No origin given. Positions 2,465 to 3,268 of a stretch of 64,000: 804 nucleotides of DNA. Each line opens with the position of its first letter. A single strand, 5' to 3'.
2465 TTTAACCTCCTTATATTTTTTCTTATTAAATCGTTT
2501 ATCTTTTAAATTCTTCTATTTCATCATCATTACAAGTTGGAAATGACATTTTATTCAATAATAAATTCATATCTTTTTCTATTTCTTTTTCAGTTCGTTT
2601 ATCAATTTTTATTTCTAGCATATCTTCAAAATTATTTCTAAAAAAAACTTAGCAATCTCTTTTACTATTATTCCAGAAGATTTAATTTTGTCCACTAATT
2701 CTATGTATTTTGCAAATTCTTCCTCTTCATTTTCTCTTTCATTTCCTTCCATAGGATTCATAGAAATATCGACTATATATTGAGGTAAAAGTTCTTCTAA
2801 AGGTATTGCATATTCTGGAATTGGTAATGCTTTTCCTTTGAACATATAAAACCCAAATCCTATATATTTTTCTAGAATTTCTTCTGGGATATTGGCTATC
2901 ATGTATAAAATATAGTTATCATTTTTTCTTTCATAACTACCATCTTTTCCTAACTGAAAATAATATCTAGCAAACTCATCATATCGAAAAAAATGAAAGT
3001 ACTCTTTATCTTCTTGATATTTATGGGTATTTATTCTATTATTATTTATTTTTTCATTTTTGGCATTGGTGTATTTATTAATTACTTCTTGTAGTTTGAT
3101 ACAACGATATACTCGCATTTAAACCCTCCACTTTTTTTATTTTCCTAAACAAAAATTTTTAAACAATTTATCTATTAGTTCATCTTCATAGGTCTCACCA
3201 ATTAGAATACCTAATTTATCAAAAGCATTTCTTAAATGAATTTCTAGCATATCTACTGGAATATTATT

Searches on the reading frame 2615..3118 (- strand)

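Call 5: search_protein_families(library=pfam, proteins=[window:2615-3118:-], max_evalue=1)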
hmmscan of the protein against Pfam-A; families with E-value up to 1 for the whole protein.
window:2615-3118:- (167 aa): 1 family
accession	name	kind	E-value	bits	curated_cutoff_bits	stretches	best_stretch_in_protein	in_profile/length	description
PF15059.11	Speriolin_C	-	0.15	12.5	27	1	111-151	32-73/148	Speriolin C-terminus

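Call 7: search_protein_families(library=ncbifam, proteins=[window:2615-3118:-], max_evalue=1)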
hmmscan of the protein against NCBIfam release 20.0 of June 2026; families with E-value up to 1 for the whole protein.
window:2615-3118:- (167 aa): 0 families

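Call 8: search_protein_families(library=padloc, proteins=[window:2615-3118:-], max_evalue=1)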
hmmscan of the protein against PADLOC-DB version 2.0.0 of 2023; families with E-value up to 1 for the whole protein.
window:2615-3118:- (167 aa): 0 families

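Call 9: search_protein_families(library=phrogs, proteins=[window:2615-3118:-], max_evalue=1)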
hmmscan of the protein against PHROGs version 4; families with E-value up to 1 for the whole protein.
window:2615-3118:- (167 aa): 1 family
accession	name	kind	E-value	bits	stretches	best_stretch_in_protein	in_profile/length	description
phrog_38509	-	unknown function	0.13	13.6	1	7-54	17-64/66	-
